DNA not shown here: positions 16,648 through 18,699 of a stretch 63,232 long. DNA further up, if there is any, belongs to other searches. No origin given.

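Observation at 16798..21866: Split B12 acyl-CoA mutase cluster with HCM-like (not MCM-like) pocket residues plus a Kal-like hotdog protein: possible tertiary-carbon (2-hydroxy- or 2-amino-isobutyrate) pathway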

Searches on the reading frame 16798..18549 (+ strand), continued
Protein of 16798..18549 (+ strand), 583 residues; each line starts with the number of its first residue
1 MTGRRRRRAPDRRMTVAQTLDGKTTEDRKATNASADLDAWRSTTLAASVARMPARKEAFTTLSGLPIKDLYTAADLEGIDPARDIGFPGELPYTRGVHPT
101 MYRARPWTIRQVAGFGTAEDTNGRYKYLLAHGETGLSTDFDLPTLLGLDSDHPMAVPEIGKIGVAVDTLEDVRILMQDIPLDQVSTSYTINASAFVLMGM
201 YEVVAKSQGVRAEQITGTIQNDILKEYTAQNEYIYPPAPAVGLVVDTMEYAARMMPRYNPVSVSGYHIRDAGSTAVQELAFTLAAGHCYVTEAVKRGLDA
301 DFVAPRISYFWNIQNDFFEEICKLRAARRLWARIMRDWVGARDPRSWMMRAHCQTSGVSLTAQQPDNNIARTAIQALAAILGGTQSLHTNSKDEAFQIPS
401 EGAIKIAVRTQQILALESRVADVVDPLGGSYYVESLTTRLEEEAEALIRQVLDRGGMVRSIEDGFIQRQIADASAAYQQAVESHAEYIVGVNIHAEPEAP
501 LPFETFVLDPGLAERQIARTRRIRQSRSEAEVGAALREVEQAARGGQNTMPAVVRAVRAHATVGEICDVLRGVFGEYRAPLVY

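Call 21: find_homologous_proteins(query=window:16837-18549:+, max_evalue=1e-20)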
Query window:16837-18549:+ (570 aa): 8000 proteins with E <= 1e-20 among 8000 candidates; the best 120 are listed.
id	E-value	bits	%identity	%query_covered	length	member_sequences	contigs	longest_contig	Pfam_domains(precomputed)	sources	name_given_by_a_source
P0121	0.0e+0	1229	97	100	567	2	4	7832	PF01642.29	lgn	-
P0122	0.0e+0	1226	97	100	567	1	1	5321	PF01642.29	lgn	-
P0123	0.0e+0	1106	88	96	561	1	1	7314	PF01642.29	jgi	jgi:methylmalonyl-CoA mutase, N-terminal domain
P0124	0.0e+0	1104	86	98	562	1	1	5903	PF01642.29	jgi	jgi:methylmalonyl-CoA mutase N-terminal domain/subunit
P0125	0.0e+0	1099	86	98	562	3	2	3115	PF01642.29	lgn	-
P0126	0.0e+0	1096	86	98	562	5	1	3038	PF01642.29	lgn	-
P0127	0.0e+0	1091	86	98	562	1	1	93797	PF01642.29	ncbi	ncbi:MAG: methylmalonyl-CoA mutase family protein [Gemmatimonadales bacterium]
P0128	0.0e+0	1091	86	98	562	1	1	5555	PF01642.29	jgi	-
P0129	0.0e+0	1090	86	98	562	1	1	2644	PF01642.29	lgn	-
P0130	0.0e+0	1090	85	98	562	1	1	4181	PF01642.29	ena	-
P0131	0.0e+0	1088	86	97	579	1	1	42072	PF01642.29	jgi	jgi:methylmalonyl-CoA mutase N-terminal domain/subunit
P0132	0.0e+0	1087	85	98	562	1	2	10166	PF01642.29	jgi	jgi:methylmalonyl-CoA mutase N-terminal domain/subunit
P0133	0.0e+0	1082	85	99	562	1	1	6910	PF01642.29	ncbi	-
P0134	0.0e+0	1082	84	99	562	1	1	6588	PF01642.29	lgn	-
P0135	0.0e+0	1079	86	98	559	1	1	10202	PF01642.29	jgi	jgi:methylmalonyl-CoA mutase N-terminal domain/subunit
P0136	0.0e+0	1073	85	97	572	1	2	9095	PF01642.29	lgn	-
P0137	0.0e+0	1071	84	98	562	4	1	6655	PF01642.29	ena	-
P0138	0.0e+0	1070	84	98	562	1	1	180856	PF01642.29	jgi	jgi:methylmalonyl-CoA mutase N-terminal domain/subunit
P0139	0.0e+0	1070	85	98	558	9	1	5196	PF01642.29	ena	-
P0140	0.0e+0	1069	84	97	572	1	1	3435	PF01642.29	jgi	-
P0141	0.0e+0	1069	84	98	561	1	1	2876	PF01642.29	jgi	jgi:methylmalonyl-CoA mutase, N-terminal domain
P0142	0.0e+0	1068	84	98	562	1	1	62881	PF01642.29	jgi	jgi:methylmalonyl-CoA mutase N-terminal domain/subunit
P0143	0.0e+0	1066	85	98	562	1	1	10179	PF01642.29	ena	-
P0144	0.0e+0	1066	84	98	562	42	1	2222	PF01642.29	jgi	-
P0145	0.0e+0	1065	85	98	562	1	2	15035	PF01642.29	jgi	-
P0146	0.0e+0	1065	85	98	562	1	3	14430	PF01642.29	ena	-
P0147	0.0e+0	1065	83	98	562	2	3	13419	PF01642.29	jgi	jgi:methylmalonyl-CoA mutase N-terminal domain/subunit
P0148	0.0e+0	1065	84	98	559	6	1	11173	PF01642.29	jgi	jgi:methylmalonyl-CoA mutase N-terminal domain/subunit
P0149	0.0e+0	1064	83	98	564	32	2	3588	PF01642.29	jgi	jgi:methylmalonyl-CoA mutase N-terminal domain/subunit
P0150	0.0e+0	1062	87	93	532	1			PF01642.29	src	-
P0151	0.0e+0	1062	84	98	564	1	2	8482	PF01642.29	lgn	-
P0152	0.0e+0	1061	84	98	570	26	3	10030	PF01642.29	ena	-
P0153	0.0e+0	1061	84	98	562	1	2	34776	PF01642.29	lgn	-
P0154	0.0e+0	1060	83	97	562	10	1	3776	PF01642.29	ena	-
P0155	0.0e+0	1060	83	98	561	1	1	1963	PF01642.29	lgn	-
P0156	0.0e+0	1059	84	98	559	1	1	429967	PF01642.29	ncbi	ncbi:MAG: methylmalonyl-CoA mutase family protein [Gemmatimonadaceae bacterium]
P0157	0.0e+0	1059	85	97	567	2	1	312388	PF01642.29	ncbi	-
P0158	0.0e+0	1055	83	97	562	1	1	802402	PF01642.29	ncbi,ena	-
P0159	0.0e+0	1055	84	96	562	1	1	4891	PF01642.29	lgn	-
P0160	0.0e+0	1053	83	98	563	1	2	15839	PF01642.29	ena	-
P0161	0.0e+0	1053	84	97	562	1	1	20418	PF01642.29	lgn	-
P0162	0.0e+0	1053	83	96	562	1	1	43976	PF01642.29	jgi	jgi:methylmalonyl-CoA mutase N-terminal domain/subunit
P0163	0.0e+0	1049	83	98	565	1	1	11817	PF01642.29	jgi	jgi:methylmalonyl-CoA mutase N-terminal domain/subunit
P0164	0.0e+0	1049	82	98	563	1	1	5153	PF01642.29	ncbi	ncbi:MAG: methylmalonyl-CoA mutase family protein [Gammaproteobacteria bacterium]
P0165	0.0e+0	1047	82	97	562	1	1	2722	PF01642.29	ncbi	-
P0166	0.0e+0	1045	82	98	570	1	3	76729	PF01642.29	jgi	jgi:methylmalonyl-CoA mutase N-terminal domain/subunit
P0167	0.0e+0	1044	83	98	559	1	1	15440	PF01642.29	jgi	jgi:methylmalonyl-CoA mutase N-terminal domain/subunit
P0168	0.0e+0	1044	82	99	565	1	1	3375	PF01642.29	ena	-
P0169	0.0e+0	1042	83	98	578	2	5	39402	PF01642.29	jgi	jgi:methylmalonyl-CoA mutase N-terminal domain/subunit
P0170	0.0e+0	1041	82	98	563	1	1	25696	PF01642.29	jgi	jgi:methylmalonyl-CoA mutase N-terminal domain/subunit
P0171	0.0e+0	1041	83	98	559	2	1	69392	PF01642.29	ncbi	ncbi:MAG: acyl-CoA mutase large subunit family protein [Steroidobacteraceae bacterium]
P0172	0.0e+0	1041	86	93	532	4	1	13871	PF01642.29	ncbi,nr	ncbi:MAG: methylmalonyl-CoA mutase [Gemmatimonadetes bacterium]|nr:methylmalonyl-CoA mutase [Gemmati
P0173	0.0e+0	1040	83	98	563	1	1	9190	PF01642.29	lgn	-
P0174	0.0e+0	1039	83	98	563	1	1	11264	PF01642.29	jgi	jgi:methylmalonyl-CoA mutase N-terminal domain/subunit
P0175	0.0e+0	1039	82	98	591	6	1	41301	PF01642.29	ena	-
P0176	0.0e+0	1039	81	98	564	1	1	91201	PF01642.29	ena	-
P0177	0.0e+0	1039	82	98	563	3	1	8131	PF01642.29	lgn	-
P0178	0.0e+0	1038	83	96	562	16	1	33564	PF01642.29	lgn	-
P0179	0.0e+0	1037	82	98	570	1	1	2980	PF01642.29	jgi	jgi:methylmalonyl-CoA mutase, N-terminal domain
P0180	0.0e+0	1035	80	100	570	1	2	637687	PF01642.29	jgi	jgi:methylmalonyl-CoA mutase N-terminal domain/subunit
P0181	0.0e+0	1035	82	97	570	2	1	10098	PF01642.29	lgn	-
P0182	0.0e+0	1034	82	97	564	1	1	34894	PF01642.29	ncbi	ncbi:MAG TPA: methylmalonyl-CoA mutase family protein [Bradyrhizobium sp.]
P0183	0.0e+0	1034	81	98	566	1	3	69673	PF01642.29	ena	-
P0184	0.0e+0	1034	81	98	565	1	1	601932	PF01642.29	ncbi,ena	-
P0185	0.0e+0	1033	81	98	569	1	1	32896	PF01642.29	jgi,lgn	jgi:methylmalonyl-CoA mutase N-terminal domain/subunit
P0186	0.0e+0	1033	82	98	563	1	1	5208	PF01642.29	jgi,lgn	jgi:methylmalonyl-CoA mutase N-terminal domain/subunit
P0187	0.0e+0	1032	82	98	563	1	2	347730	PF01642.29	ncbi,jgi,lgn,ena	-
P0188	0.0e+0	1031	81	98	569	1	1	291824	PF01642.29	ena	-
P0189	0.0e+0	1031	81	98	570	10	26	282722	PF01642.29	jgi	jgi:methylmalonyl-CoA mutase, N-terminal domain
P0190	0.0e+0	1030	81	98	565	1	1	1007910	PF01642.29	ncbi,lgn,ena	-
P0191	0.0e+0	1029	82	98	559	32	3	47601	PF01642.29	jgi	jgi:methylmalonyl-CoA mutase N-terminal domain/subunit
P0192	0.0e+0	1029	81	98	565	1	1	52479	PF01642.29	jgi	jgi:methylmalonyl-CoA mutase N-terminal domain/subunit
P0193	0.0e+0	1029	80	99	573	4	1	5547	PF01642.29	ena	-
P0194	0.0e+0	1028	81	98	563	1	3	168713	PF01642.29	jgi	jgi:methylmalonyl-CoA mutase N-terminal domain/subunit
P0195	0.0e+0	1028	83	96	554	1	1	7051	PF01642.29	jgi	jgi:methylmalonyl-CoA mutase N-terminal domain/subunit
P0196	0.0e+0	1024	82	96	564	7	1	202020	PF01642.29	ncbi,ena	-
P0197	0.0e+0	1023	81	96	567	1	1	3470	PF01642.29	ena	-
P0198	0.0e+0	1023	83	96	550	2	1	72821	PF01642.29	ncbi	ncbi:MAG TPA: methylmalonyl-CoA mutase family protein [Steroidobacteraceae bacterium]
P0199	0.0e+0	1019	80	98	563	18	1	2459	PF01642.29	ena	-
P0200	0.0e+0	1017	80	97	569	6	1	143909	PF01642.29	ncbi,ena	-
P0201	0.0e+0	1016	80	99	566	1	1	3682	PF01642.29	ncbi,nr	ncbi:MAG TPA: methylmalonyl-CoA mutase family protein [Xanthomonadales bacterium]|nr:methylmalonyl-C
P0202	0.0e+0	1011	80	98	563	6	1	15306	PF01642.29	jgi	jgi:methylmalonyl-CoA mutase N-terminal domain/subunit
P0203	0.0e+0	1011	81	97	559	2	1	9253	PF01642.29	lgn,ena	-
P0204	0.0e+0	1011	80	98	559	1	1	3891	PF01642.29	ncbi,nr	ncbi:MAG TPA: methylmalonyl-CoA mutase family protein [Steroidobacteraceae bacterium]|nr:methylmalon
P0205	0.0e+0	1010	79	98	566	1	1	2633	PF01642.29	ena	-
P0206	1.4e-298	1009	79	99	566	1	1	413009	PF01642.29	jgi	jgi:methylmalonyl-CoA mutase N-terminal domain/subunit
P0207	1.8e-298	1009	80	98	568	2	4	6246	PF01642.29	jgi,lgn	jgi:methylmalonyl-CoA mutase N-terminal domain/subunit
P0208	2.1e-298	1009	80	98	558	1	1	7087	PF01642.29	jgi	jgi:methylmalonyl-CoA mutase N-terminal domain/subunit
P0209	4.0e-298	1008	81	97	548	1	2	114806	PF01642.29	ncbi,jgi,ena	jgi:methylmalonyl-CoA mutase, N-terminal domain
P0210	6.3e-298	1007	80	96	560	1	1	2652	PF01642.29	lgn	-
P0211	1.2e-297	1006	81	97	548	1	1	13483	PF01642.29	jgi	jgi:methylmalonyl-CoA mutase, N-terminal domain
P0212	2.0e-297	1005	77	99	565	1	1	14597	PF01642.29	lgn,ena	-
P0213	2.3e-297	1005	80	98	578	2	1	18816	PF01642.29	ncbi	-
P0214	5.1e-297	1004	81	96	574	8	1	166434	PF01642.29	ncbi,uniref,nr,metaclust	ncbi:acyl-CoA mutase large subunit family protein [Pseudaminobacter salicylatoxidans]|uniref:acyl-Co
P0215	5.3e-297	1004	79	98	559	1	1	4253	PF01642.29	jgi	jgi:methylmalonyl-CoA mutase N-terminal domain/subunit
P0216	7.7e-297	1004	81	97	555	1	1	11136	PF01642.29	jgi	-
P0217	9.5e-297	1003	80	97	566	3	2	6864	PF01642.29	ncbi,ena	-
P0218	1.9e-296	1002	80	98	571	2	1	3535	PF01642.29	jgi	jgi:methylmalonyl-CoA mutase, N-terminal domain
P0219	2.1e-296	1002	81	97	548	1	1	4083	PF01642.29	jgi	jgi:methylmalonyl-CoA mutase N-terminal domain/subunit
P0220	3.7e-296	1001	80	97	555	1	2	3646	PF01642.29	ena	-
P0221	4.3e-296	1001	80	97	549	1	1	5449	PF01642.29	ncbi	-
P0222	6.7e-296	1000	80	98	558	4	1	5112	PF01642.29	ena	-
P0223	7.0e-296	1000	79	98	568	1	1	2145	PF01642.29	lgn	-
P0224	7.8e-296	1000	80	97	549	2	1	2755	PF01642.29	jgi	jgi:methylmalonyl-CoA mutase N-terminal domain/subunit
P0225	1.1e-295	1000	79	98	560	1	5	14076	PF01642.29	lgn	-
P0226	1.4e-295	999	79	98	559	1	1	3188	PF01642.29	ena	-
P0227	2.3e-295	999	78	100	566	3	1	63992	PF01642.29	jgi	jgi:methylmalonyl-CoA mutase N-terminal domain/subunit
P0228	2.3e-295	999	79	97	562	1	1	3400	PF01642.29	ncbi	-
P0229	2.5e-295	999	80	96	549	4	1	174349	PF01642.29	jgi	-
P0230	1.3e-293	993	80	95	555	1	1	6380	PF01642.29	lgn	-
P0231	1.5e-293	993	77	100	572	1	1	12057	PF01642.29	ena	-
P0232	1.5e-293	993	78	97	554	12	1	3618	PF01642.29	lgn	-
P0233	1.9e-293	992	79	97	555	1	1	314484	PF01642.29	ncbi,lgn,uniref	ncbi:acyl-CoA mutase large subunit family protein [Mesorhizobium sp. 2RAF21]|uniref:acyl-CoA mutase 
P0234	9.7e-293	990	78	96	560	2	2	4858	PF01642.29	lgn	-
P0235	1.2e-292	990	78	98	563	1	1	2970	PF01642.29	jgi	-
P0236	2.3e-292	989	78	98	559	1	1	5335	PF01642.29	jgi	jgi:methylmalonyl-CoA mutase N-terminal domain/subunit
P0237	4.6e-290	981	80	93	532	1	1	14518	PF01642.29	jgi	jgi:methylmalonyl-CoA mutase N-terminal domain/subunit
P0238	1.0e-286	970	78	95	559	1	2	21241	PF01642.29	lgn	-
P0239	2.1e-282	956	73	100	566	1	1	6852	PF01642.29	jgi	-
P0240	3.0e-281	952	74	98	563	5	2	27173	PF01642.29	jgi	jgi:methylmalonyl-CoA mutase N-terminal domain/subunit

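Call 22: find_related_loci(query=window:16837-18549:+, collection=genome_contigs, flank=10000)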
Query window:16837-18549:+ (570 aa) in genome_contigs; peptide patterns used: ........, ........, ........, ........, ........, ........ (x = any residue, [..] = any of these).
150 stretches matched a pattern; 69 encode a relative of the query (tblastn E <= 1e-3); 69 distinct loci.
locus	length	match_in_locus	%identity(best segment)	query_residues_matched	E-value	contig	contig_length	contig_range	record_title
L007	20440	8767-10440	86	13-570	0e+0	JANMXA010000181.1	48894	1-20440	MAG: Gemmatimonadota bacterium isolate OTE_88_metabat_202 OTE_88_k141_913359, whole genome shotgun sequence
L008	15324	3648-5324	86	12-570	0e+0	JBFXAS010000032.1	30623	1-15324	MAG: Gemmatimonadales bacterium isolate CA_2019_TPBS_28 NODE_7607_length_30623_cov_4.489441_TPBS, whole genome shotgun s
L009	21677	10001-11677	85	12-570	0e+0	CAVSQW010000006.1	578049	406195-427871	MAG: uncultured Gemmatimonadales bacterium isolate MFD05684.bin.2.73 genome assembly, contig: contig_3787, whole genome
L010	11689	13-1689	84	12-570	0e+0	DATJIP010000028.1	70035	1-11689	MAG TPA_asm: Steroidobacteraceae bacterium isolate SMAG_U15541 k141_5218974, whole genome shotgun sequence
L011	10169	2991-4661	86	11-570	0e+0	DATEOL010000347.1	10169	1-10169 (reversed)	MAG TPA_asm: Gemmatimonadales bacterium isolate SMAG_U8994 k141_2638900, whole genome shotgun sequence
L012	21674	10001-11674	84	12-570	0e+0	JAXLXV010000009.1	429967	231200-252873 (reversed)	MAG: Gemmatimonadaceae bacterium isolate STL-GEM1 C1.161.fa-9, whole genome shotgun sequence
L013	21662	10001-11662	84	17-570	0e+0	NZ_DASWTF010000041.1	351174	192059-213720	MAG: Steroidobacter sp. isolate SMAG_U3568 k141_292579, whole genome shotgun sequence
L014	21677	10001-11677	83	12-570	0e+0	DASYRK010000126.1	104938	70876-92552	MAG TPA_asm: Steroidobacteraceae bacterium isolate SMAG_U4509 k141_3095127, whole genome shotgun sequence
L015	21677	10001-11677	86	12-570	0e+0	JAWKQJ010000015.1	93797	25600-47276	MAG: Gemmatimonadales bacterium isolate ABC2.113 ABC2.113.fa-15, whole genome shotgun sequence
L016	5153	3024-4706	82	10-570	0e+0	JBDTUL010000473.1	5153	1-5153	MAG: Gammaproteobacteria bacterium isolate cluster3_bin.43 NODE_91187_length_5153_cov_6.116320, whole genome shotgun seq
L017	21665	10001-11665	85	21-570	0e+0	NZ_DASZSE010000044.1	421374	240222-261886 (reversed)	MAG: Ramlibacter sp. isolate SMAG_U6042 k141_88734, whole genome shotgun sequence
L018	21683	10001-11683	83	5-570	0e+0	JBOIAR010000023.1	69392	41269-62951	MAG: Steroidobacteraceae bacterium isolate SE1507_metabat2.bin.16 NODE_155_length_69392_cov_7.149845, whole genome shotg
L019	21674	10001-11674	84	12-570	0e+0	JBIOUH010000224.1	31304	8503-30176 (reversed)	MAG: Steroidobacteraceae bacterium isolate MAG139 k127_798343, whole genome shotgun sequence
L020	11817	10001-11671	85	14-570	0e+0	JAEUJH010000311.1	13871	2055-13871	MAG: Gemmatimonadetes bacterium isolate new MAG-64 k141_1401772, whole genome shotgun sequence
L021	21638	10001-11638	83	25-570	0e+0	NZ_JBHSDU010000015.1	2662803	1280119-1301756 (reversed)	Steroidobacter flavus strain CGMCC 1.10759 velvet_auto_105_15, whole genome shotgun sequence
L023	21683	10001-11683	81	5-570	0e+0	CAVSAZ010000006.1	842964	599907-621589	MAG: uncultured proteobacterium isolate MFD05705.bin.2.42 genome assembly, contig: contig_27152, whole genome shotgun se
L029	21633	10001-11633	84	23-570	0e+0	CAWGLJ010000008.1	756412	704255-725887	MAG: uncultured Gammaproteobacteria bacterium isolate MFD09730.bin.2.138 genome assembly, contig: contig_3871, whole gen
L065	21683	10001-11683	81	10-570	0e+0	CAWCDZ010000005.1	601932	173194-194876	MAG: uncultured Gammaproteobacteria bacterium isolate MFD05502.bin.2.42 genome assembly, contig: contig_51403, whole gen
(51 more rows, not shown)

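Call 27: search_solved_structures(query=L008:12525-13847:+, max_evalue=1e-30)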
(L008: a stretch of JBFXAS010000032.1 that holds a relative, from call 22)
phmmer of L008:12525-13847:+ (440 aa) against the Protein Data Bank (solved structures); distinct sequences matched with E-value up to 1e-30: 144 (the best 60 are shown).
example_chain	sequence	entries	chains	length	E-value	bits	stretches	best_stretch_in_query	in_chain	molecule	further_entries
1d7r_A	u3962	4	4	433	1.4e-211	706.4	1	8-437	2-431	PROTEIN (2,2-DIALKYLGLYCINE DECARBOXYLASE (PYRUVATE))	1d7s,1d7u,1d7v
1dgd_A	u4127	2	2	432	4.1e-211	704.9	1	9-437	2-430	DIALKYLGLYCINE DECARBOXYLASE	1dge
1dka_A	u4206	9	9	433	2.1e-210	702.5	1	8-437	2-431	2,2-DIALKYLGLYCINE DECARBOXYLASE (PYRUVATE) | 2,2-Dialkylglycine decarboxylase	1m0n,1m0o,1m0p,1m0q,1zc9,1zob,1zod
1z3z_A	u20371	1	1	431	7.1e-209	697.5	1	10-437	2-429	dialkylglycine decarboxylase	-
6io1_A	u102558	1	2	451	4.4e-63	217.1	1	31-439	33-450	Aminotransferase, class III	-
9wrf_A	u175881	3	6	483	5.5e-63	216.8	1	27-436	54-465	Broad substrate specificity amino-acid racemase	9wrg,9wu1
6gio_D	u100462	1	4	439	8.5e-62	212.9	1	29-440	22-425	Amino acid amide racemase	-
3dxw_A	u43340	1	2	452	9.3e-62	212.8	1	29-436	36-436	Alpha-amino-epsilon-caprolactam racemase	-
2zuk_A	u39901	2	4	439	9.9e-62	212.7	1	29-436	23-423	Alpha-amino-epsilon-caprolactam racemase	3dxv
5m4b_A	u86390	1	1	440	3.8e-59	204.2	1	29-436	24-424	Aminotransferase class-III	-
5m49_A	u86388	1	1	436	2.1e-58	201.8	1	29-436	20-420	Aminotransferase class-III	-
5m46_A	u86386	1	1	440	2.2e-58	201.7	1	29-436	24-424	Aminotransferase class-III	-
9wqz_A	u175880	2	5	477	4.8e-58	200.5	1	27-436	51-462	Alanine/serine racemase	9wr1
5m4d_A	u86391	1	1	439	5.2e-58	200.4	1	29-436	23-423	Aminotransferase class-III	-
1szs_A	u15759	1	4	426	5.2e-56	193.8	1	23-435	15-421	4-aminobutyrate aminotransferase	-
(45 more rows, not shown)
